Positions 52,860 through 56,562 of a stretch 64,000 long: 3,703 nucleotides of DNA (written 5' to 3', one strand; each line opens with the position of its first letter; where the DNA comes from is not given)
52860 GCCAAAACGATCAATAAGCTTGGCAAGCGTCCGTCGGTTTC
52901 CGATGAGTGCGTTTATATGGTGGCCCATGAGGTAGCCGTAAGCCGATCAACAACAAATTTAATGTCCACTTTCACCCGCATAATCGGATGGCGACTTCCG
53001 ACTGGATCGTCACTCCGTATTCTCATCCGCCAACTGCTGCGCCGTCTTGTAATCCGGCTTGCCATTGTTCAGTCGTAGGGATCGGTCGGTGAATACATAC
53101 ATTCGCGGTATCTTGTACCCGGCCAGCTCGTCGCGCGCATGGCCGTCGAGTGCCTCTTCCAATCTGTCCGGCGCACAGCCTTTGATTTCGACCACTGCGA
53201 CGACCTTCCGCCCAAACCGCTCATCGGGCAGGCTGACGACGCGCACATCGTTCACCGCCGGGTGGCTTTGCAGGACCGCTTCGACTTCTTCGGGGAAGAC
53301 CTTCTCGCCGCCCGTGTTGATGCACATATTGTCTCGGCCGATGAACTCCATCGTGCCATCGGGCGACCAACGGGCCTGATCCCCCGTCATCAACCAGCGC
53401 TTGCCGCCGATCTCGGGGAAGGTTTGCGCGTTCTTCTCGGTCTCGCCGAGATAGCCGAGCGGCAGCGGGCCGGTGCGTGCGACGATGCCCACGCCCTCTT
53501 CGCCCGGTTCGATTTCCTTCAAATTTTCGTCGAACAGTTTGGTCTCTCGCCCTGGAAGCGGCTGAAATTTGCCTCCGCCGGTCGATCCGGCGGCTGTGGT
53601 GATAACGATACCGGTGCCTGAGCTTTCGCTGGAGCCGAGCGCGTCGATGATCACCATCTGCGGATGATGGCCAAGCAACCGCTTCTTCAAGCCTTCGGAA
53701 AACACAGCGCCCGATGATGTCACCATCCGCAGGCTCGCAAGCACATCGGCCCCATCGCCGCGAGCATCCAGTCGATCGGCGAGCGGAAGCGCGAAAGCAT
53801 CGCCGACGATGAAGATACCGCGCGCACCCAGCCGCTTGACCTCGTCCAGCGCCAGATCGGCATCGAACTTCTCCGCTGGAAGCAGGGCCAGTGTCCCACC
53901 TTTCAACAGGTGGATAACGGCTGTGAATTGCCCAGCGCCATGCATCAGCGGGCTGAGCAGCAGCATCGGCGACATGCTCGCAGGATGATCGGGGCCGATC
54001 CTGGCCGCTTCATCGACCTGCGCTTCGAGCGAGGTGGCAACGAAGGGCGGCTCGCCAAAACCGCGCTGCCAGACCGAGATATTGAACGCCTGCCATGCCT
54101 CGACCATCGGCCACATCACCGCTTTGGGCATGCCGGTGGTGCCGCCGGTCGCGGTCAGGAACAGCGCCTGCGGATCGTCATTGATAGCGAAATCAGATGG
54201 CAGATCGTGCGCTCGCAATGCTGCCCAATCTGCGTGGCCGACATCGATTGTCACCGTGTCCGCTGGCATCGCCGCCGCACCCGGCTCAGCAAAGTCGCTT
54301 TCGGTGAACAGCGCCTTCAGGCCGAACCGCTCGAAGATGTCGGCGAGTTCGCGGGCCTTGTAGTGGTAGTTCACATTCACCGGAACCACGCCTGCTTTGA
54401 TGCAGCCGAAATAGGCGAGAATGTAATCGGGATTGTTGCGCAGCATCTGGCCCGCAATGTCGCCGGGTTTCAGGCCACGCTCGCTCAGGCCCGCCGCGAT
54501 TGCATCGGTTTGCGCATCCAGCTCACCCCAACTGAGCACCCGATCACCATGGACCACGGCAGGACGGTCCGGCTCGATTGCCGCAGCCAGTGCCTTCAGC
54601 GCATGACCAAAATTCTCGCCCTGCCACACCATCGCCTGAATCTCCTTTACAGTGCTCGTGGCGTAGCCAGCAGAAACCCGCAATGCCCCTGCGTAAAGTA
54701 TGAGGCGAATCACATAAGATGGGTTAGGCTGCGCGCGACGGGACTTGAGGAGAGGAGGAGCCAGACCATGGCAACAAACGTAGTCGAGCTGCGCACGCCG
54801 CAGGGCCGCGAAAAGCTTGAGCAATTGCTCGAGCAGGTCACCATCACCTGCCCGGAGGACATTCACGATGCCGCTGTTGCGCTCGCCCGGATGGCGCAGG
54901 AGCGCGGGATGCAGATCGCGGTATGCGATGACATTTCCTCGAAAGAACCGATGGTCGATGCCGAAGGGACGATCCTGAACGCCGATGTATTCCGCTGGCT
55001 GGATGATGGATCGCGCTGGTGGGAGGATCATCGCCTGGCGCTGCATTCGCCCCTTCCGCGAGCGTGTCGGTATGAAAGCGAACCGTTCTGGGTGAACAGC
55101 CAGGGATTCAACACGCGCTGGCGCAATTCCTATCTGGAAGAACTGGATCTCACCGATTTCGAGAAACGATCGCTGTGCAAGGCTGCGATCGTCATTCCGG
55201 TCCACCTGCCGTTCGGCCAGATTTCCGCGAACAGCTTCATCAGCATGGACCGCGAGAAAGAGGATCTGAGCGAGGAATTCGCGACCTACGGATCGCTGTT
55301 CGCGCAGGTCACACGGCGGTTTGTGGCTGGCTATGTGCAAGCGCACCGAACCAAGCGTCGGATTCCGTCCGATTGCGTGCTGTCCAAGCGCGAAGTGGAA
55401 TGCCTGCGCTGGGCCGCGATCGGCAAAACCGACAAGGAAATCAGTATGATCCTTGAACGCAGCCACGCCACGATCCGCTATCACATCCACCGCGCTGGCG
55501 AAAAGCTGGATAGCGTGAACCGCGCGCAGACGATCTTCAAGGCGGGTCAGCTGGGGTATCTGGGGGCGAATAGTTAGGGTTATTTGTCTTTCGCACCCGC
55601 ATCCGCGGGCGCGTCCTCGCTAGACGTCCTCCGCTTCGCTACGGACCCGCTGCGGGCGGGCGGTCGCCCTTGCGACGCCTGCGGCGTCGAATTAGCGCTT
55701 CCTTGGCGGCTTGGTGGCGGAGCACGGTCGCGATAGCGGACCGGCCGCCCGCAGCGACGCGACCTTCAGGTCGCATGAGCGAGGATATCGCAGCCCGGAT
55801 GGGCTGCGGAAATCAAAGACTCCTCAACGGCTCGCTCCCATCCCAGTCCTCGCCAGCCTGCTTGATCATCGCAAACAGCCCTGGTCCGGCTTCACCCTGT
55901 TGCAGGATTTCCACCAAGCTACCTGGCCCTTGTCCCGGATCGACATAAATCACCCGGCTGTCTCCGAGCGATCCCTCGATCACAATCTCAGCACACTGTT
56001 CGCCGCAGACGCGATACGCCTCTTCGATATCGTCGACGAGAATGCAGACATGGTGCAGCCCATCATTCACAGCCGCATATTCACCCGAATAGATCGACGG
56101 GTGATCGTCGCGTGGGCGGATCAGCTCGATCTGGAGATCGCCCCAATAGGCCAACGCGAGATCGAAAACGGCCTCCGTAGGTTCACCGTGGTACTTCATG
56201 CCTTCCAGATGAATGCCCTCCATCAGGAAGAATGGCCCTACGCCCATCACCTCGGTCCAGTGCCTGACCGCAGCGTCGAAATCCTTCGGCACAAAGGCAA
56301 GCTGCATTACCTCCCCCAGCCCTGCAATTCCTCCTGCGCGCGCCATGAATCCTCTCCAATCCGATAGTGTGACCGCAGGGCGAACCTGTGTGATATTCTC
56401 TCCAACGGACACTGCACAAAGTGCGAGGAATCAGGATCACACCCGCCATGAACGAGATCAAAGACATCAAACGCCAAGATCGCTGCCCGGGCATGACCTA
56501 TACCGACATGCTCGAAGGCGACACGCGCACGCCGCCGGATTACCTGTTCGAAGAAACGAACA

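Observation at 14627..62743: About 48-kb catabolic super-cluster for an unidentified hydrophobic (terpenoid/steroid/oxidised-lipid) substrate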

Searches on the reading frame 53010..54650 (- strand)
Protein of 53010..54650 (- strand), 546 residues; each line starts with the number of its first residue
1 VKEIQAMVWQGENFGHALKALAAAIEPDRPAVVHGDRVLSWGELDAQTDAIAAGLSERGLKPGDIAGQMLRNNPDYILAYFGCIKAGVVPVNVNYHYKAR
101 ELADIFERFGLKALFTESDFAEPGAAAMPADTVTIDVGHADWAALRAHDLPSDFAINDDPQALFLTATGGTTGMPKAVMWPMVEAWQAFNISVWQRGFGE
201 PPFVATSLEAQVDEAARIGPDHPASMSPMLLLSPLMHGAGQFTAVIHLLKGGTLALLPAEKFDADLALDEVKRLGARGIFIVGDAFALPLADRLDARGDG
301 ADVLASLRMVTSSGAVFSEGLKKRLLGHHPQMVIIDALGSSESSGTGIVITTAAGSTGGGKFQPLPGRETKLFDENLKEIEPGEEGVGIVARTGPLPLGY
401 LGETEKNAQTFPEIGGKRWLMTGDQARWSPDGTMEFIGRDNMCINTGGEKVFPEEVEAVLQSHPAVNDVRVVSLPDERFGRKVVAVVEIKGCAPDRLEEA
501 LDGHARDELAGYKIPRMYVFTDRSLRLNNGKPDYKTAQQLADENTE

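Call 13: search_protein_families(library=ncbifam, proteins=[window:53010-54650:-], max_evalue=0.00001)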
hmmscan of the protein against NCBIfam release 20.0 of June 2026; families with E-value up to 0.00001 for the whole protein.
window:53010-54650:- (546 aa): 96 families (the best 25 are shown)
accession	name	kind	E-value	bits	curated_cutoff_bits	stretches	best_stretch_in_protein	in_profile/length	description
NF005863.0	PRK07798.1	subfamily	7.8e-144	480.2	543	1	13-544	5-534/540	acyl-CoA synthetase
NF004837.0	PRK06187.1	subfamily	6.2e-54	183.1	476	1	21-536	16-517/531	long-chain-fatty-acid--CoA ligase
NF052269.1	Staph_lig_FadD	equivalog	1.4e-48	165.5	650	2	230-544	195-496/499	long-chain-fatty-acid--CoA ligase FadD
NF005676.0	PRK07470.1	equivalog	9.2e-46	156.5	774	2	229-536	222-524/544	acyl-CoA synthetase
NF009233.0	PRK12583.1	subfamily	9.4e-46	156.3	832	1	11-527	17-536/558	fatty acid CoA ligase family protein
NF006182.0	PRK08316.1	subfamily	1.5e-45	155.7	663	2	234-531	220-507/523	fatty acyl-CoA synthetase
NF004511.1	PRK05852.1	equivalog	3.1e-45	154.8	650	2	233-519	203-482/505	FadD7 family fatty acid--CoA ligase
NF006181.0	PRK08314.1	subfamily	8.4e-45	153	705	2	141-540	185-553/563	long-chain-fatty-acid--CoA ligase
NF052580.1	Str24CoAsynCasG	equivalog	4.5e-44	150.7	750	1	27-528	54-536/548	steroid-24-oyl-CoA synthetase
NF004822.0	PRK06178.1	equivalog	6.1e-42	144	782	2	364-521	396-548/571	acyl-CoA synthetase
NF009071.0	PRK12406.1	subfamily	6.7e-42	143.6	701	2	133-531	128-492/510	acyl-CoA synthetase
NF005801.1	PRK07656.1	equivalog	1.4e-40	139.4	657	2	230-530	209-492/500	FadD3 family acyl-CoA ligase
NF005859.1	PRK07788.1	exception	8e-39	133.5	875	2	231-531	262-548/560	long-chain-fatty-acid--CoA ligase FadD2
TIGR01733.1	AA-adenyl-dom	subfamily_domain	1.7e-37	129.2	317.4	1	40-469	1-407/409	amino acid adenylation domain-containing protein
NF009922.0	PRK13383.1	equivalog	2.8e-37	128.5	987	2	227-516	222-497/528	acyl-CoA synthetase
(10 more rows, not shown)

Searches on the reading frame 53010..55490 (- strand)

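Call 11: search_protein_families(library=pfam, proteins=[window:53010-55490:-], max_evalue=0.001)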
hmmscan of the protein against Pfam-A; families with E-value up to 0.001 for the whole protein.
window:53010-55490:- (826 aa): 2 families
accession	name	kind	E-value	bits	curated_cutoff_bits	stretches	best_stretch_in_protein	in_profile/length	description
PF00501.34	AMP-binding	-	4e-47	161.3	29.9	1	303-667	5-371/384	AMP-binding enzyme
PF13193.12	AMP-binding_C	-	7.8e-13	49.6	24.5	1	735-811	1-76/76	AMP-binding enzyme C-terminal domain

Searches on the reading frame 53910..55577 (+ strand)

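Call 38: search_protein_families(library=pfam, proteins=[window:53910-55577:+], max_evalue=0.01)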
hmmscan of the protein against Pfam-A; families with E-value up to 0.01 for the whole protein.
window:53910-55577:+ (555 aa): 2 families
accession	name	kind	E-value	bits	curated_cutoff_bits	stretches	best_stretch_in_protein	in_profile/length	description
PF00196.25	GerE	-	1.9e-12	47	23.5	1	490-542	2-54/57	Bacterial regulatory proteins, luxR family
PF03472.21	Autoind_bind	-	0.0066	16.4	23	0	371-452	50-128/149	Autoinducer binding domain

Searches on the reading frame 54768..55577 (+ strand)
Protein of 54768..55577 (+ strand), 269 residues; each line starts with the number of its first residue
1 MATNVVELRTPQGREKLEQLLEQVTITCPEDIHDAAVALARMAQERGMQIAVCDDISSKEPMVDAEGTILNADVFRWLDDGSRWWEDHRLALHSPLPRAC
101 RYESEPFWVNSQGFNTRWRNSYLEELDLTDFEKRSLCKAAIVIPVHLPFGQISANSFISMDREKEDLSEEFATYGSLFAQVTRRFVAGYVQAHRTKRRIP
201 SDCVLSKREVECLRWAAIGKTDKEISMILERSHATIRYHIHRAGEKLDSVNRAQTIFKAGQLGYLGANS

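Call 77: search_protein_families(library=ncbifam, proteins=[window:54768-55577:+], max_evalue=1e-10)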
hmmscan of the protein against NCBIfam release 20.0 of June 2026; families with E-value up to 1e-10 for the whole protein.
window:54768-55577:+ (269 aa): 3 families
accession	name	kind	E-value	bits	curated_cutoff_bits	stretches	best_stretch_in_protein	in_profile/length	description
TIGR03020.2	EpsA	equivalog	9.2e-14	51.7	170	1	200-259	186-245/247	XrtB/PEP-CTERM-associated transcriptional regulator EpsA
NF047403.1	TransRegVisR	equivalog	6.1e-12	45.4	300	1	132-265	94-219/220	transcriptional regulator VisR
TIGR03541.1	reg_near_HchA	equivalog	1.4e-11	44.3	215.6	1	139-263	113-230/232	PA1136 family autoinducer-binding transcriptional regulator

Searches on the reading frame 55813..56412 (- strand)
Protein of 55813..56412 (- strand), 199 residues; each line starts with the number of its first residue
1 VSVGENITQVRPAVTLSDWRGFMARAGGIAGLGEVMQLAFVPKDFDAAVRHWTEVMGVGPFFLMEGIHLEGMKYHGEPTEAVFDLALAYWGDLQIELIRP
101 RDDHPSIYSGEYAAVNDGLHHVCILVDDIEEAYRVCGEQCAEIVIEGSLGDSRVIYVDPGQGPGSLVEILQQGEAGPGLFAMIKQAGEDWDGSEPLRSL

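Call 38: search_protein_families(library=pfam, proteins=[window:55813-56412:-], max_evalue=0.01)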
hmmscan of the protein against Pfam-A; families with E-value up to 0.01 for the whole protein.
window:55813-56412:- (199 aa): 2 families
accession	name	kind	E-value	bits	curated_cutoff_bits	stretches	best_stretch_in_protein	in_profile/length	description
PF13669.12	Glyoxalase_4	-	4.9e-13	49.8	27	1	36-144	1-94/109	Glyoxalase/Bleomycin resistance protein/Dioxygenase superfamily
PF00903.31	Glyoxalase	-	0.00082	20.2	20.6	1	38-146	5-98/121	Glyoxalase/Bleomycin resistance protein/Dioxygenase superfamily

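Call 71: search_solved_structures(query=window:55813-56412:-, max_evalue=0.01)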
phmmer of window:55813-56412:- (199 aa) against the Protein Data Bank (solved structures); distinct sequences matched with E-value up to 0.01: 5.
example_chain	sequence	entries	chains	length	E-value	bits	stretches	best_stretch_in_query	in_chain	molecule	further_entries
3gm5_A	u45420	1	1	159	5.4e-12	48.7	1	29-171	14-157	Lactoylglutathione lyase and related lyases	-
3oa4_A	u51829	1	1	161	0.00045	22.8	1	53-184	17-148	glyoxalase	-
1jc4_A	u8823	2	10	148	0.0035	19.9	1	93-171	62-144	Methylmalonyl-CoA epimerase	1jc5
6qh4_C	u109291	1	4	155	0.0056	19.2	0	89-171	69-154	Methylmalonyl-CoA epimerase, mitochondrial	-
3rmu_A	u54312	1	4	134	0.0069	18.9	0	89-171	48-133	Methylmalonyl-CoA epimerase, mitochondrial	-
